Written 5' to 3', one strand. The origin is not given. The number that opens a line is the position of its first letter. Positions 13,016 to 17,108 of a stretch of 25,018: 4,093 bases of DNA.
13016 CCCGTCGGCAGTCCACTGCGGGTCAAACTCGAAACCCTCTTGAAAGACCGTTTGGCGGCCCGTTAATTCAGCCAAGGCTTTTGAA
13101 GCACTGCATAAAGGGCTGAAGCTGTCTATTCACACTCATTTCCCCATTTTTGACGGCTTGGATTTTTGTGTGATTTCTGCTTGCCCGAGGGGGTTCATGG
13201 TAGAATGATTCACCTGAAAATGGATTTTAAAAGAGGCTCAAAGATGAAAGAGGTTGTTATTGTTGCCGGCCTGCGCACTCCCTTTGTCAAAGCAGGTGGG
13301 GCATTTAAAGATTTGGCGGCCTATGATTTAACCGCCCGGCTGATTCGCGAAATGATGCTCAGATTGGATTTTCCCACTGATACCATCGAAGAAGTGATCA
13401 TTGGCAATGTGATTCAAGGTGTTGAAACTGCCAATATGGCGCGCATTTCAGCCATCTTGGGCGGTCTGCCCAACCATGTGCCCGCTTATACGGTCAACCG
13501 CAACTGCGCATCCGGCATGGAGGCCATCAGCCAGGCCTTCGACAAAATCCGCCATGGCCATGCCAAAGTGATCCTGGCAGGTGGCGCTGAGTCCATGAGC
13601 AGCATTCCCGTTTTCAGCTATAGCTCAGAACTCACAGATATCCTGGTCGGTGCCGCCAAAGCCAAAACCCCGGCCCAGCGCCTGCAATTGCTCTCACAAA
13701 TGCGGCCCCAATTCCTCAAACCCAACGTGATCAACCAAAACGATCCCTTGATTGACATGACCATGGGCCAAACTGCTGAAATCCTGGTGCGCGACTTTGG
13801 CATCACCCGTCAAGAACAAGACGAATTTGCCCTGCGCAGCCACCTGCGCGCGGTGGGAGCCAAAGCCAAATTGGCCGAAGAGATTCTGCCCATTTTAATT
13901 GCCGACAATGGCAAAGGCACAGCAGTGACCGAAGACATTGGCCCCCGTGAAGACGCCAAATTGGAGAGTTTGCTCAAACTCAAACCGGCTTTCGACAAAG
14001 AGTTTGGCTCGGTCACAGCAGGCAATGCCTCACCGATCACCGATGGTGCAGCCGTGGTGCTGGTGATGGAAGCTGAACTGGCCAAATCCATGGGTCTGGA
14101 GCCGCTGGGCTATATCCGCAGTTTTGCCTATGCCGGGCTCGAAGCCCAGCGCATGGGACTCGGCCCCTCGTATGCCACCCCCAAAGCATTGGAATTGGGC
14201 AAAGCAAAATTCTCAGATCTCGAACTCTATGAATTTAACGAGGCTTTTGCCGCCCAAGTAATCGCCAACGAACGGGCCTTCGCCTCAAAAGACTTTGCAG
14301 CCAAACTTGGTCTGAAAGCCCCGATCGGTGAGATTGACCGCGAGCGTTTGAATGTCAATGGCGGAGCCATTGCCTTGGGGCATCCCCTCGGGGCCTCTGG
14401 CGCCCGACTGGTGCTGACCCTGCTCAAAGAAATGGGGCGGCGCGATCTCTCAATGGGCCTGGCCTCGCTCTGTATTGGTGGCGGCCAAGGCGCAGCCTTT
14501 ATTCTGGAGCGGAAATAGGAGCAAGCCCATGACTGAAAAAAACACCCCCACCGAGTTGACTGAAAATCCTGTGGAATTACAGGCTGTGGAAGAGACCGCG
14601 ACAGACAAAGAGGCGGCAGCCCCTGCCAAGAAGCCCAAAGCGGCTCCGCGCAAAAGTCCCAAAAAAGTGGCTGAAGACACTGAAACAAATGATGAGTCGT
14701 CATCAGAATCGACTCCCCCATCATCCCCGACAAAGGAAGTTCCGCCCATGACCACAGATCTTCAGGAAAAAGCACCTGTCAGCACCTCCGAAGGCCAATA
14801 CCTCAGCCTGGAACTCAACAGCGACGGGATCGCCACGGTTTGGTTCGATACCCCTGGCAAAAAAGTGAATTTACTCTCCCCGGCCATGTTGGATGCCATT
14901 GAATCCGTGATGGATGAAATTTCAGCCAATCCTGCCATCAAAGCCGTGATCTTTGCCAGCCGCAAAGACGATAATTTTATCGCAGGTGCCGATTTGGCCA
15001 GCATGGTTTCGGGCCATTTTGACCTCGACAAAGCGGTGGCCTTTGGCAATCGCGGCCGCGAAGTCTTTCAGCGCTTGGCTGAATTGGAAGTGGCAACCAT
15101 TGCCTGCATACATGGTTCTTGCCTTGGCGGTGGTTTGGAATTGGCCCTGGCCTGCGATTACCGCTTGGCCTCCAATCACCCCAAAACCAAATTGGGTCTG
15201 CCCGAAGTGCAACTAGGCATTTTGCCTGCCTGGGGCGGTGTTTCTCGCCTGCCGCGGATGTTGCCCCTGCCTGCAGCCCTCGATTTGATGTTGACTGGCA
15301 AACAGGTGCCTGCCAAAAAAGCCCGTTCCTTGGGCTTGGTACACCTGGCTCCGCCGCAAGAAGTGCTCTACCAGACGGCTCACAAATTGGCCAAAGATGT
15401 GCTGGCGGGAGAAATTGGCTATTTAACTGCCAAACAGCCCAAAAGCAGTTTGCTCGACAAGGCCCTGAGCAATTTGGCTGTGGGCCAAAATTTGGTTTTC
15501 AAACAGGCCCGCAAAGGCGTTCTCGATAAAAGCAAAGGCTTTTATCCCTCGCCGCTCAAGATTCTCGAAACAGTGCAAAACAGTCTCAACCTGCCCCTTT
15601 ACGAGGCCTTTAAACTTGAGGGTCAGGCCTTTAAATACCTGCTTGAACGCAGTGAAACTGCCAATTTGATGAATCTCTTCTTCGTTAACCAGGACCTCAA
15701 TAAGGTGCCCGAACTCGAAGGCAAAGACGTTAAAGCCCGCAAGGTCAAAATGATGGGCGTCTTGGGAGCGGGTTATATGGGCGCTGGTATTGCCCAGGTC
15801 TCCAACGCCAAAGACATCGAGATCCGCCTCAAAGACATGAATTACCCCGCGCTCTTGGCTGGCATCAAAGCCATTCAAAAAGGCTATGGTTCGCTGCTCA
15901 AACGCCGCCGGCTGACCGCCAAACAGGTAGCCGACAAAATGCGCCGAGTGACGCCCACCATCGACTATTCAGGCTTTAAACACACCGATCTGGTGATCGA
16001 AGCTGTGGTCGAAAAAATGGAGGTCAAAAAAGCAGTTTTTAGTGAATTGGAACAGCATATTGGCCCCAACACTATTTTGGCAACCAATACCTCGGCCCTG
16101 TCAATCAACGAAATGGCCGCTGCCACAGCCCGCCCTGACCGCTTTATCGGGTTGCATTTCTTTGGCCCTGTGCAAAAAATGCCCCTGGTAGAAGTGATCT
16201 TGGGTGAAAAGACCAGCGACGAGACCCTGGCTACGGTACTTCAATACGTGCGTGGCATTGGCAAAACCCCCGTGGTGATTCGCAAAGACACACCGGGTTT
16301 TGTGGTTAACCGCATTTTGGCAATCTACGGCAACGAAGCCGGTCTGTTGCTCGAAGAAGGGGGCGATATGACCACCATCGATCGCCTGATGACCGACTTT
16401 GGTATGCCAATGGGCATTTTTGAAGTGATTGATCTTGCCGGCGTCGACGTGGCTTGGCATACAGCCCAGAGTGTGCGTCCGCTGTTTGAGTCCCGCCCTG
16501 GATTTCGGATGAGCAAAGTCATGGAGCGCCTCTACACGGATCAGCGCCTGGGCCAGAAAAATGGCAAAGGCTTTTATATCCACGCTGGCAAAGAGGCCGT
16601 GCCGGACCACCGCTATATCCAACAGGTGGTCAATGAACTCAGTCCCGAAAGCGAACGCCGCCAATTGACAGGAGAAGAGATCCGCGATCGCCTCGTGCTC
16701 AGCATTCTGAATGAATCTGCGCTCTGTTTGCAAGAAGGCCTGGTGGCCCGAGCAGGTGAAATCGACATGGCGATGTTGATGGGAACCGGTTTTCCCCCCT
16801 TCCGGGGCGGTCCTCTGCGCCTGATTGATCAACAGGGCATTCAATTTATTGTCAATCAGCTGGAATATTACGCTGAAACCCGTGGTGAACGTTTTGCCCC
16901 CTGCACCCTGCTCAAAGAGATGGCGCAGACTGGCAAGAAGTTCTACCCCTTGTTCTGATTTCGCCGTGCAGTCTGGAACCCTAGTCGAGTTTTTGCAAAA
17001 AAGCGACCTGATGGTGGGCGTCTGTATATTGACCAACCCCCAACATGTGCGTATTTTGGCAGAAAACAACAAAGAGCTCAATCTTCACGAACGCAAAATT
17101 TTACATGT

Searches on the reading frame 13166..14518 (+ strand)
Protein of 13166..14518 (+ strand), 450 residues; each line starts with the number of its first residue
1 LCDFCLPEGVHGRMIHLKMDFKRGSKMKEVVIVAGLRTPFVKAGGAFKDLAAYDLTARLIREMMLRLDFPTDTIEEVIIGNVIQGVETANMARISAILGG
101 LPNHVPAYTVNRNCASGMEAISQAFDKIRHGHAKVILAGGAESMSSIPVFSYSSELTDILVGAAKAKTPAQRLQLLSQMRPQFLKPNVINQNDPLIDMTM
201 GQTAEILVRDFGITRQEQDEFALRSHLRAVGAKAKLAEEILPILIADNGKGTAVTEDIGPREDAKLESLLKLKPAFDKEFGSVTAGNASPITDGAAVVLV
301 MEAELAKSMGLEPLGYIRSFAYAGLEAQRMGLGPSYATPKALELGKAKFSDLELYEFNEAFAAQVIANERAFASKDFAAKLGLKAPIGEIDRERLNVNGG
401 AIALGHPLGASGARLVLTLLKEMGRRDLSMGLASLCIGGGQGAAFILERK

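Call 9: search_protein_families(library=ncbifam, proteins=[window:13166-14518:+], max_evalue=0.001)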
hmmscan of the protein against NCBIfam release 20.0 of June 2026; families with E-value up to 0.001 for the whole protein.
window:13166-14518:+ (450 aa): 47 families (the best 25 are shown)
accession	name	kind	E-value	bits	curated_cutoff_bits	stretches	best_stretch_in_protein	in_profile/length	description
NF006030.0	PRK08170.1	equivalog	8.9e-130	433.3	593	1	25-449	7-432/434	acetyl-CoA C-acetyltransferase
TIGR01930.1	AcCoA-C-Actrans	subfamily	1.8e-129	432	240.55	1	32-448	1-385/385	acetyl-CoA C-acyltransferase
NF006516.0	PRK08963.1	equivalog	1.3e-126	423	560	1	25-449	10-435/436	acetyl-CoA C-acyltransferase FadI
TIGR02446.1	FadI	equivalog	3.1e-104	349.4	711.55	1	28-448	7-428/430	acetyl-CoA C-acyltransferase FadI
NF004853.0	PRK06205.1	subfamily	1.1e-98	330.9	551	1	27-449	1-402/404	acetyl-CoA C-acetyltransferase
NF005805.0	PRK07661.1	equivalog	4.4e-97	325.5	633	2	179-448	125-389/391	acetyl-CoA C-acetyltransferase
NF006510.0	PRK08947.1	equivalog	1.6e-94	317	519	2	198-449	145-386/387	acetyl-CoA C-acyltransferase FadA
NF006740.0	PRK09268.1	equivalog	5.3e-92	309.1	539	1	24-449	7-431/431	acetyl-CoA C-acetyltransferase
NF006552.0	PRK09051.1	subfamily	2.9e-91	306.6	565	1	27-449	3-394/395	beta-ketothiolase BktB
NF004206.0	PRK05656.1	subfamily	1e-90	304.7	688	1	27-449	1-392/392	acetyl-CoA C-acetyltransferase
NF006086.0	PRK08235.1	equivalog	6e-90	302.2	526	2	197-448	154-391/393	acetyl-CoA C-acetyltransferase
NF006551.0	PRK09050.1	subfamily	1.3e-89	301.1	605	1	27-449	1-400/401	3-oxoadipyl-CoA thiolase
TIGR02430.1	pcaF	equivalog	1e-88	298.1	597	1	28-449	1-399/400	3-oxoadipyl-CoA thiolase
NF006553.0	PRK09052.1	equivalog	2.4e-88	296.8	567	2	184-449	137-398/399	acetyl-CoA C-acyltransferase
NF005890.0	PRK07851.1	equivalog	1.4e-87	294.3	580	1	27-449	1-404/406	acetyl-CoA C-acetyltransferase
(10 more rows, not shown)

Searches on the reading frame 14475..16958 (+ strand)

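Call 9: search_protein_families(library=ncbifam, proteins=[window:14475-16958:+], max_evalue=0.001)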
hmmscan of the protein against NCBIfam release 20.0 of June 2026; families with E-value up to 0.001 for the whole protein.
window:14475-16958:+ (827 aa): 85 families (the best 25 are shown)
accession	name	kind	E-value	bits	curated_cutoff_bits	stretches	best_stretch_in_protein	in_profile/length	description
NF008363.0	PRK11154.1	equivalog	1.4e-208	694.5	869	1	108-825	5-707/708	fatty acid oxidation complex subunit alpha FadJ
NF008727.0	PRK11730.1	equivalog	3.7e-185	617.3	870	1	106-825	4-715/717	fatty acid oxidation complex subunit alpha FadB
TIGR02440.1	FadJ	equivalog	7.6e-183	609.5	968.45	1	111-824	3-699/699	fatty acid oxidation complex subunit alpha FadJ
TIGR02441.1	fa_ox_alpha_mit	equivalog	5.8e-170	566.9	964.65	1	116-824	20-737/737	fatty acid oxidation complex subunit alpha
TIGR02437.1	FadB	equivalog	6.4e-164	547.1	933.55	1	107-824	5-714/714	fatty acid oxidation complex subunit alpha FadB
NF006124.0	PRK08268.1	subfamily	3.9e-89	299.9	508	2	422-713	5-298/507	3-hydroxyacyl-CoA dehydrogenase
NF004474.0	PRK05808.1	subfamily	2.5e-78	263.2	408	2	423-702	2-281/283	3-hydroxybutyryl-CoA dehydrogenase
TIGR02279.1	PaaC-3OHAcCoADH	equivalog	1.8e-77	261.3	669.4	2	424-707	5-289/503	3-hydroxyacyl-CoA dehydrogenase PaaH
NF006722.0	PRK09260.1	equivalog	7.3e-72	242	429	2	424-707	2-285/289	3-hydroxyacyl-CoA dehydrogenase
NF005715.0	PRK07530.1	equivalog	2.5e-65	220.7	420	1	423-710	3-290/292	3-hydroxybutyryl-CoA dehydrogenase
NF005875.0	PRK07819.1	subfamily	4.4e-61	206.8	319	2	422-702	3-285/287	3-hydroxybutyryl-CoA dehydrogenase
NF004699.0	PRK06035.1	equivalog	1.2e-58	198.6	500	1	423-696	2-278/294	3-hydroxyacyl-CoA dehydrogenase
NF006143.0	PRK08293.1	equivalog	4.4e-53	180.5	312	1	423-702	3-286/291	3-hydroxyacyl-CoA dehydrogenase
NF006125.0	PRK08269.1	equivalog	1.7e-51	175.3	427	2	423-722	4-312/334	3-hydroxybutyryl-CoA dehydrogenase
NF052272.1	Staph_FadB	exception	1.6e-50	172.1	999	2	424-707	3-292/752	3-hydroxyacyl-CoA dehydrogenase/crotonase FadB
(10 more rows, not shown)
